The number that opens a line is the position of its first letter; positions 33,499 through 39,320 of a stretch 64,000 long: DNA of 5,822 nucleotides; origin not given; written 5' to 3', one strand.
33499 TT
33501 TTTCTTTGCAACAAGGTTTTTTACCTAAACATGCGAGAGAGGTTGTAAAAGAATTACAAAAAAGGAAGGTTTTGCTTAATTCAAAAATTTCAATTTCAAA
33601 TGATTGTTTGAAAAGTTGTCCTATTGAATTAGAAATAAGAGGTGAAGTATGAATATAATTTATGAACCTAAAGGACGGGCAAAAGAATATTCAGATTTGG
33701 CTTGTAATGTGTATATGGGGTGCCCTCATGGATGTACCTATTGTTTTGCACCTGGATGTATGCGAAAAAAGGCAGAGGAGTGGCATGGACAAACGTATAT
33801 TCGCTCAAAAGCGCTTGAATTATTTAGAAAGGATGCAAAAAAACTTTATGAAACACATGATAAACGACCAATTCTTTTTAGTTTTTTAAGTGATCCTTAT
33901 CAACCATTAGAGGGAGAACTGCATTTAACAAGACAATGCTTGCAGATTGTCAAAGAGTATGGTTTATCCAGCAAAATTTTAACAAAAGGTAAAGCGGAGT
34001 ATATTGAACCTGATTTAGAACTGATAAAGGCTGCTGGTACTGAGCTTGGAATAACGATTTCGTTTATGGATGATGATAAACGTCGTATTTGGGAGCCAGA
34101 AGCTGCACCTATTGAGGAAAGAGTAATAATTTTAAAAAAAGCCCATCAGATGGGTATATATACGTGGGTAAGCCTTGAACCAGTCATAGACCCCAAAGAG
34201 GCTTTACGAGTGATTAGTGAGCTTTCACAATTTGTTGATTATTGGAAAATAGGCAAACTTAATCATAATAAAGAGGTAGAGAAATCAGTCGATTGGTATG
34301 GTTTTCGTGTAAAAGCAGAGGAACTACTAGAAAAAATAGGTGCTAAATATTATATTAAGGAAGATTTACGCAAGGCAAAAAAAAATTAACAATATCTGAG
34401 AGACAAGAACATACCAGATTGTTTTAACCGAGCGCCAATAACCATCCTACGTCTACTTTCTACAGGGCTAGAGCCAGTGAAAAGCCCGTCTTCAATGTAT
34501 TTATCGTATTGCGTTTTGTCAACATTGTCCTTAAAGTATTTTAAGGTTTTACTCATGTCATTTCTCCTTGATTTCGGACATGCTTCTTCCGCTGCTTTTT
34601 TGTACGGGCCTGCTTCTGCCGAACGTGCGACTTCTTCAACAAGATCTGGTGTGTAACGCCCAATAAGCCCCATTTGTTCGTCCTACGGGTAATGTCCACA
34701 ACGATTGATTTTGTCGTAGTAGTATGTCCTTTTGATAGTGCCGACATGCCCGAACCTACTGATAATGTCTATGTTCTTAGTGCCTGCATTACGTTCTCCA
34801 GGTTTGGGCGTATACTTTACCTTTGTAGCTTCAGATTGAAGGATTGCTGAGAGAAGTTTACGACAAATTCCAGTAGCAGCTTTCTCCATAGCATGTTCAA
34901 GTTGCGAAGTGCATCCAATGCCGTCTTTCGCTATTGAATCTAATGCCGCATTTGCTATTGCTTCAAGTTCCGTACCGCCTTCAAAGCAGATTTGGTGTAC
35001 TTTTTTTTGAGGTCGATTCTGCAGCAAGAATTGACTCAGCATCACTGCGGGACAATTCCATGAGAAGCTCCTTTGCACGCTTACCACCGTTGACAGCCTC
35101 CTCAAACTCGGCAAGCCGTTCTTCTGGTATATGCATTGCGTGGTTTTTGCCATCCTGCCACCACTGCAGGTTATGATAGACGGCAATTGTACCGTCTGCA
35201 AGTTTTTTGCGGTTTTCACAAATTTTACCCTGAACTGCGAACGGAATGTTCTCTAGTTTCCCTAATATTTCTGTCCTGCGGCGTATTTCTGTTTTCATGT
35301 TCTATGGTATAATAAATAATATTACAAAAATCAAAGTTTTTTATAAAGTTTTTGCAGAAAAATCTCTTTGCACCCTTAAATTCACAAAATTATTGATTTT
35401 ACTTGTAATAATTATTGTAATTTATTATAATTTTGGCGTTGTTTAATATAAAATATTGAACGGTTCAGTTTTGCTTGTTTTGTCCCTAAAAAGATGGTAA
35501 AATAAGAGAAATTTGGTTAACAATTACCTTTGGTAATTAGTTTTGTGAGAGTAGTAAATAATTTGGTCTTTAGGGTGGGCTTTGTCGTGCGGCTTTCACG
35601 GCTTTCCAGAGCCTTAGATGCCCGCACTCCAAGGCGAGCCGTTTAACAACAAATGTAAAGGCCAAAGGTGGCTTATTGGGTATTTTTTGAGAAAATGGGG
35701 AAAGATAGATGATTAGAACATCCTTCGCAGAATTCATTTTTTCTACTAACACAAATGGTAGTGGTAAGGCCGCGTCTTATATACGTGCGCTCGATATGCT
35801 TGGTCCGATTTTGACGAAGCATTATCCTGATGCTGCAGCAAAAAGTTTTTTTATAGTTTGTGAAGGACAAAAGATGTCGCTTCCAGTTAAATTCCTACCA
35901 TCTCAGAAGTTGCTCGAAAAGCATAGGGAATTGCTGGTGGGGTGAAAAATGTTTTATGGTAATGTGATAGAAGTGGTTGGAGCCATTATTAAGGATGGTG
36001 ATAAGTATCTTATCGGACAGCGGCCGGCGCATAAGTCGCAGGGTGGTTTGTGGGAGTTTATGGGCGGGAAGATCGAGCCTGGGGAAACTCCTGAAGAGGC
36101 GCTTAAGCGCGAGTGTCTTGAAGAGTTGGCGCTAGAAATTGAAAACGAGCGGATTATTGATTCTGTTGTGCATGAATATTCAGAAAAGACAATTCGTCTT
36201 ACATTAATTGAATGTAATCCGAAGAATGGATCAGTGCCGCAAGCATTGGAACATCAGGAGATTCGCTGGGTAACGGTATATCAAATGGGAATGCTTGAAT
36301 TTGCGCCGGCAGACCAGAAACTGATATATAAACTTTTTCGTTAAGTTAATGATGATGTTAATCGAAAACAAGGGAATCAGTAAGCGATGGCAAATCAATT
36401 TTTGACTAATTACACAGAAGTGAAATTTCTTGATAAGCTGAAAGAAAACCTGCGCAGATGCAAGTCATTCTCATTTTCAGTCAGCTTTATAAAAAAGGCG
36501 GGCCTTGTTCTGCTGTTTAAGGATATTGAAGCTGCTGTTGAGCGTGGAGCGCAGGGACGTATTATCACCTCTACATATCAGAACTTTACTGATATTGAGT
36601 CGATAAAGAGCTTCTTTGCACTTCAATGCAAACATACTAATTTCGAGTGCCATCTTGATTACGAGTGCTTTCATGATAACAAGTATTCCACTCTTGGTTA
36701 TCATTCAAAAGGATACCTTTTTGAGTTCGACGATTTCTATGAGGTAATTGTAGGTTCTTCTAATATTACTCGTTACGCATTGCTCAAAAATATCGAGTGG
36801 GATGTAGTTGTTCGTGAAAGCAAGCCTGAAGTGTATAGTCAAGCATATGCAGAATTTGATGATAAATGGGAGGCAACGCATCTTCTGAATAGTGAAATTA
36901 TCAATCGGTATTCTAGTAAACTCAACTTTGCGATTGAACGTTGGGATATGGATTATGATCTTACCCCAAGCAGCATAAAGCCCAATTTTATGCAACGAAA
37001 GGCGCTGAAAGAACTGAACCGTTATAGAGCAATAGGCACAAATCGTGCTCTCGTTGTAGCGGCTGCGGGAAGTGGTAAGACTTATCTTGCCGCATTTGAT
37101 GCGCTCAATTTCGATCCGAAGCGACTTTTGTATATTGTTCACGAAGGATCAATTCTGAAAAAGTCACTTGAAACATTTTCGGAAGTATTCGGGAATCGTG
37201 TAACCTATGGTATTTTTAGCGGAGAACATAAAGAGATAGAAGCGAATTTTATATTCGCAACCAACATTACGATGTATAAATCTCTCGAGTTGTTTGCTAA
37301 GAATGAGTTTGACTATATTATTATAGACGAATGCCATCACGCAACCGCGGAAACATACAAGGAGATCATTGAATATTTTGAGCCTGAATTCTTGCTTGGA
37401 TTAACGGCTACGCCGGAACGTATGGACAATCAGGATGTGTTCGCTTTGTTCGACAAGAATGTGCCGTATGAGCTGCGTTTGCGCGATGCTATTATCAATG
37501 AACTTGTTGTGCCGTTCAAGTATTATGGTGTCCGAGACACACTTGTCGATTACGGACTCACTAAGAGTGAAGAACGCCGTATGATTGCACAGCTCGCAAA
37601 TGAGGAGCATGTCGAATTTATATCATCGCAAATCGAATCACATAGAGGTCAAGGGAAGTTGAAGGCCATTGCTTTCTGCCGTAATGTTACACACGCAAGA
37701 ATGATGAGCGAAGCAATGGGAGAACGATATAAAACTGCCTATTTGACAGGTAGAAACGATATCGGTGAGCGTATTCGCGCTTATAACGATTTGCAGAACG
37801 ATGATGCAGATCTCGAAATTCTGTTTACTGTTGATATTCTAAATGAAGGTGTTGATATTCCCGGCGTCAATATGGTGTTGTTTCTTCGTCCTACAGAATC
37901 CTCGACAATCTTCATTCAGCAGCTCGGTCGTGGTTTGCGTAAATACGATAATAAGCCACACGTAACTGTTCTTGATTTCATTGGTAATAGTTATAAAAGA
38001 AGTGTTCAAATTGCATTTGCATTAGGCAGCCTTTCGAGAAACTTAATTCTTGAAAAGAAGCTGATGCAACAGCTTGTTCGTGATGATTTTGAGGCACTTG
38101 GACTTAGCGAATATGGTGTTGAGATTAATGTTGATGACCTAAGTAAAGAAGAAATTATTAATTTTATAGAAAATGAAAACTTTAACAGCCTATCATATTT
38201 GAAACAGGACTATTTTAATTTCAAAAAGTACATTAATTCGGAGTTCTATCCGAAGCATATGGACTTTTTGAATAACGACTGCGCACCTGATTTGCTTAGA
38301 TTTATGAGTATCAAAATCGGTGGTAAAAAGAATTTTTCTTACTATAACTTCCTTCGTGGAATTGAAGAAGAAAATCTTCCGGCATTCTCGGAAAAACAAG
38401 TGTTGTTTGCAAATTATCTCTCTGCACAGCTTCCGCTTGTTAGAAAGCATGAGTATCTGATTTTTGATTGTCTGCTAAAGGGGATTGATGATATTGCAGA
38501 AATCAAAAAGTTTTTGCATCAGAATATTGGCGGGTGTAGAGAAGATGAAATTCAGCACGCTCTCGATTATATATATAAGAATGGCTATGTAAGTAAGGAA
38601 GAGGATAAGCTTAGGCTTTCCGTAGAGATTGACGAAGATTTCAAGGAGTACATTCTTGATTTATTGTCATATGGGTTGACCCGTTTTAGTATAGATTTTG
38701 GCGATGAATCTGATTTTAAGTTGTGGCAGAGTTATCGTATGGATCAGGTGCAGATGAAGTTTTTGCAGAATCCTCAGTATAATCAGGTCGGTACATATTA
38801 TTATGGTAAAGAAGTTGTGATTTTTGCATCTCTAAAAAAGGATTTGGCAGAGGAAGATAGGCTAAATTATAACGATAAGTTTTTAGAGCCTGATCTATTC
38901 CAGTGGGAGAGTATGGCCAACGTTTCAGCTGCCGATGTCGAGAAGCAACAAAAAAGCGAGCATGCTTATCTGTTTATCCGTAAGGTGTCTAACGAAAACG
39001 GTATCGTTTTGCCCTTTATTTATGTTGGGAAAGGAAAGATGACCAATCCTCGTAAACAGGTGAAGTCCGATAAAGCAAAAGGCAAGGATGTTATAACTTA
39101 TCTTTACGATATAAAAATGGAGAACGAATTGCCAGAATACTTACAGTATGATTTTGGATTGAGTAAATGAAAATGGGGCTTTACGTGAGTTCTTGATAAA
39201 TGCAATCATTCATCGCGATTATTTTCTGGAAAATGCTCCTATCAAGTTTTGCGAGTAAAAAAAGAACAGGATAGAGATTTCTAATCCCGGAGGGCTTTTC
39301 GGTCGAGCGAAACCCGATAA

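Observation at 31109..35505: One promoter-operator module reused in front of three unrelated cassettes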

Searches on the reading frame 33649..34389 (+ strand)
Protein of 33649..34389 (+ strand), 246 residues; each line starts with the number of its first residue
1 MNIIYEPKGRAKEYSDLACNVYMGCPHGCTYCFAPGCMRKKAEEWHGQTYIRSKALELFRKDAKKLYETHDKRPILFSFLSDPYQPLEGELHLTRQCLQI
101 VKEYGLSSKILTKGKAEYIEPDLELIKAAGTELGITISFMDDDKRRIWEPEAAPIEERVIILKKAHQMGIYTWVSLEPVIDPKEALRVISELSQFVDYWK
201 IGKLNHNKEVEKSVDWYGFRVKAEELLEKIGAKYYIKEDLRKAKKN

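Call 10: search_protein_families(library=pfam, proteins=[window:33649-34389:+], max_evalue=0.01)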
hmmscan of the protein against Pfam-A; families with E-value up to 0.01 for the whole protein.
window:33649-34389:+ (246 aa): 2 families
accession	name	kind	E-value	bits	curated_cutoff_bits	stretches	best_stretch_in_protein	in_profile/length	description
PF04055.27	Radical_SAM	-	1e-09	39.2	29.5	1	20-184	2-154/166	Radical SAM superfamily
PF07505.17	DUF5131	-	0.0083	16.1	28.9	0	13-147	5-145/243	Protein of unknown function (DUF5131)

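Call 34: search_protein_families(library=ncbifam, proteins=[window:33649-34389:+], max_evalue=0.01)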
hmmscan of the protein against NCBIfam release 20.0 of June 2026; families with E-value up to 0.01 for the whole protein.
window:33649-34389:+ (246 aa): 4 families
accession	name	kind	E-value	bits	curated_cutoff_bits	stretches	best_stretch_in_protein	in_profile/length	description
NF033668.1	rSAM_PA0069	hypoth_equivalog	5e-21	75.1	360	1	18-180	60-226/348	PA0069 family radical SAM protein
NF038135.1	rSAM_Rv2578c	equivalog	3.4e-14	52.6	430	1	18-180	63-230/317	Rv2578c family radical SAM protein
TIGR04470.1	rSAM_mob_pairB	equivalog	4.2e-14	52.6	410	1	18-214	21-211/285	radical SAM mobile pair protein B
NF038136.1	rSAM_Rv_intein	exception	1.3e-10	40.8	700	1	55-180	362-487/574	intein-containing Rv2578c family radical SAM protein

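Call 36: search_protein_families(library=padloc, proteins=[window:33649-34389:+], max_evalue=0.001)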
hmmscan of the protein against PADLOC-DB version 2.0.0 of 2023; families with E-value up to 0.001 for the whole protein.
window:33649-34389:+ (246 aa): 0 families

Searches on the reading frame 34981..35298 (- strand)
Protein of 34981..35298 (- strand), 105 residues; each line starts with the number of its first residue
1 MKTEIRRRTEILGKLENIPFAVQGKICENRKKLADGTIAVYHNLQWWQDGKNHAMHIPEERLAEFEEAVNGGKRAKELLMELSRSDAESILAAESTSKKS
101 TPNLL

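Call 10: search_protein_families(library=pfam, proteins=[window:34981-35298:-], max_evalue=0.01)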
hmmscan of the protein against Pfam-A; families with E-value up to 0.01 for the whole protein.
window:34981-35298:- (105 aa): 1 family
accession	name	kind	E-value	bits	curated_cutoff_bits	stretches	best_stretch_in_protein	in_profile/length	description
PF20586.3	DUF6788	-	0.00067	20.2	27.2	0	44-88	54-98/103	Family of unknown function (DUF6788)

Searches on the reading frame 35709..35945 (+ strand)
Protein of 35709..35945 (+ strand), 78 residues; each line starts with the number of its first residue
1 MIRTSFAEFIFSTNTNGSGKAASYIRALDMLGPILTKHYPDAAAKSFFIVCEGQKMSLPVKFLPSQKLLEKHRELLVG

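Call 10: search_protein_families(library=pfam, proteins=[window:35709-35945:+], max_evalue=0.01)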
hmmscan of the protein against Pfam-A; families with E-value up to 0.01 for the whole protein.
window:35709-35945:+ (78 aa): 0 families

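Call 34: search_protein_families(library=ncbifam, proteins=[window:35709-35945:+], max_evalue=0.01)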
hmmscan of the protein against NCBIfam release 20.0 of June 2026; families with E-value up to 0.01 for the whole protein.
window:35709-35945:+ (78 aa): 0 families

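Call 36: search_protein_families(library=padloc, proteins=[window:35709-35945:+], max_evalue=0.001)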
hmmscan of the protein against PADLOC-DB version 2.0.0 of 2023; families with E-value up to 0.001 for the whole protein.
window:35709-35945:+ (78 aa): 1 family
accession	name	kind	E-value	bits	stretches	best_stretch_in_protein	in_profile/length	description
PDLC04132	HNH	-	0.00016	18.9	1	38-74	233-269/286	-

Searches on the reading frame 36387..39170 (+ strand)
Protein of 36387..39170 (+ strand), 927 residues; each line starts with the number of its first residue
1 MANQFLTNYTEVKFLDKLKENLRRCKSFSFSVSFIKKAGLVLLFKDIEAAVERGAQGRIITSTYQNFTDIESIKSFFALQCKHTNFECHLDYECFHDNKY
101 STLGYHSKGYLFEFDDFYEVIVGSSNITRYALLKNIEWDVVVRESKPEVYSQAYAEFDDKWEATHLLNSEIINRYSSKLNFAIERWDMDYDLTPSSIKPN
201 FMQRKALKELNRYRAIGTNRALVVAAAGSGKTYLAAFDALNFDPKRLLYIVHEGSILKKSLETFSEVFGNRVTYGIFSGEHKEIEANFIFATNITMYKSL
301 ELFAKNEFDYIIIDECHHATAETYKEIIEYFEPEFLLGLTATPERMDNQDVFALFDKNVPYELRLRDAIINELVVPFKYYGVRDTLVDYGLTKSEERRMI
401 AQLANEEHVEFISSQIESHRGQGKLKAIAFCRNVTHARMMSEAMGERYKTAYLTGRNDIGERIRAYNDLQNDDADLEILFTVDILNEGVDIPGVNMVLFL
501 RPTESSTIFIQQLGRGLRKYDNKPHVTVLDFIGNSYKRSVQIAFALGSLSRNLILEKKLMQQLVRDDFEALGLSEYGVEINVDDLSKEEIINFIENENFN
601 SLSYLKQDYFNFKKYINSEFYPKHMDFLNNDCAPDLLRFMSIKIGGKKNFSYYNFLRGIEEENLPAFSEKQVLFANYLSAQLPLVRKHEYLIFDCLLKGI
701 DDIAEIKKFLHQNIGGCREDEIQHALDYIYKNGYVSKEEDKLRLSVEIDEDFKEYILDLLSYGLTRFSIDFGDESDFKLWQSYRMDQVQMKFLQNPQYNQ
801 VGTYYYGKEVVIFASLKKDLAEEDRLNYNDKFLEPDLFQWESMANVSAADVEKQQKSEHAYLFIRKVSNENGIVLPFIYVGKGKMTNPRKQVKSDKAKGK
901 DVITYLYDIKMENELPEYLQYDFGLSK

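Call 10: search_protein_families(library=pfam, proteins=[window:36387-39170:+], max_evalue=0.01)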
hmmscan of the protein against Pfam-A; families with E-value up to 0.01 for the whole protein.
window:36387-39170:+ (927 aa): 6 families
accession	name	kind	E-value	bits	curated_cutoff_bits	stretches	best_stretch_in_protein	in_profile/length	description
PF04851.21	ResIII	-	1.4e-35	123.1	22.5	1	197-345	2-164/164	Type III restriction enzyme, res subunit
PF11907.13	DUF3427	-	2.1e-22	80.1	27.7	1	681-919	6-275/280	Domain of unknown function (DUF3427)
PF00271.37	Helicase_C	-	1.8e-13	51.2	23.5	1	422-518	13-108/110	Helicase conserved C-terminal domain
PF00270.35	DEAD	-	2.1e-09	37.8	26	1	203-344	4-161/167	DEAD/DEAH box helicase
PF13091.12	PLDc_2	-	2.3e-07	31.2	27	1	43-161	25-132/132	PLD-like domain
PF18766.7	SWI2_SNF2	-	2.2e-05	24.7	26.7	1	289-382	95-193/221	SWI2/SNF2 ATPase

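Call 34: search_protein_families(library=ncbifam, proteins=[window:36387-39170:+], max_evalue=0.01)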
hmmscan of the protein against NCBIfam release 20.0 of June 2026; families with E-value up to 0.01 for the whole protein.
window:36387-39170:+ (927 aa): 12 families
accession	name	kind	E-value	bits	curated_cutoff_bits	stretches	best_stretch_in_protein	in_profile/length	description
NF046051.1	restrict_EcoAI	equivalog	1.3e-30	106.4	550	1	184-533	143-530/768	EcoAI/FtnUII family type I restriction enzme subunit R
NF053632.1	heli_RadD_YejH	equivalog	2.8e-25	88.6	720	1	203-537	7-360/573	DNA repair helicase RadD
TIGR04095.1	dnd_restrict_1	equivalog_domain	7.5e-17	61.5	600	2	443-536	307-400/451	DNA phosphorothioation system restriction enzyme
NF008521.0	PRK11448.1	equivalog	6.7e-12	44.3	729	1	397-524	674-807/1123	type I restriction-modification system endonuclease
NF045503.1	repair_heli_XPB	equivalog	2e-10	39.8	610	1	202-520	187-509/548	DNA repair helicase XPB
NF010337.0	PRK13766.1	equivalog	7.5e-08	30.9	610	1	475-523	424-472/781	Hef nuclease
NF003673.1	PRK05298.1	equivalog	4.2e-06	25.4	743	1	446-525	466-548/653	excinuclease ABC subunit UvrB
TIGR00631.1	uvrb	equivalog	2.7e-05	22.6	750.1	1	448-525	468-548/658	excinuclease ABC subunit UvrB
TIGR00603.1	rad25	subfamily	4.8e-05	21.8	328.7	1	298-519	368-589/734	DNA repair helicase rad25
NF008394.0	PRK11192.1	equivalog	0.0002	20.3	507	1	424-518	247-340/441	ATP-dependent RNA helicase SrmB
NF033919.1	PA2779_fam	subfamily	0.0041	17.3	40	0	382-423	53-94/123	PA2779 family protein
NF038319.1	DISARM_DrmC_I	equivalog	0.0096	15.5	133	0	43-146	123-222/236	DISARM system phospholipase D-like protein DrmC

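Call 36: search_protein_families(library=padloc, proteins=[window:36387-39170:+], max_evalue=0.001)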
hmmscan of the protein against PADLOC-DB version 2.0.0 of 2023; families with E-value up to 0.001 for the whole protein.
window:36387-39170:+ (927 aa): 15 families
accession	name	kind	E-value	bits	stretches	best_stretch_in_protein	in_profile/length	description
PDLC03658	mREase_IV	-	4.8e-101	337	1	4-904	30-934/953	Type IV methyl-directed restriction enzyme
PDLC03659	mREase_IV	-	2.4e-84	281.9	1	6-556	27-592/945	Type IV methyl-directed restriction enzyme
PDLC02707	PbeA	-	1.1e-29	101.6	2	396-532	497-630/672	PbeA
PDLC02704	PbeA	-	1.2e-23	81.5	2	446-535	560-647/682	PbeA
PDLC03047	REase_I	-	9.7e-21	71.2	2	196-379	341-530/1107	Type I restriction enzyme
PDLC03049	REase_I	-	2e-18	63.8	2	189-382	158-361/807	Type I restriction enzyme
PDLC02706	PbeA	-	4.8e-16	56.5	2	472-538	612-678/722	PbeA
PDLC02705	PbeA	-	4.8e-11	39.5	1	426-550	527-650/691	PbeA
PDLC03597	REase_MTase_IIG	-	1.5e-08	30.7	1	470-524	545-600/1646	Type IIG restriction enzyme-methyltransferase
PDLC02703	PbeA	-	3e-08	30.7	0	310-399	369-458/626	PbeA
PDLC03653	REase_III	-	1.5e-05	21.3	1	309-520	261-470/883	Type III restriction enzyme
PDLC03042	REase_I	-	5.4e-05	18.8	1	423-520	723-831/1170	Type I restriction enzyme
PDLC01252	Cas3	-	6.9e-05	20.4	0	398-536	173-305/324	CAS-I; effector_G3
PDLC03829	ZacB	-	0.00021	18.3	1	55-150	250-342/586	-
PDLC02614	DrmC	-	0.00027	18.8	0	43-146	49-139/153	DrmC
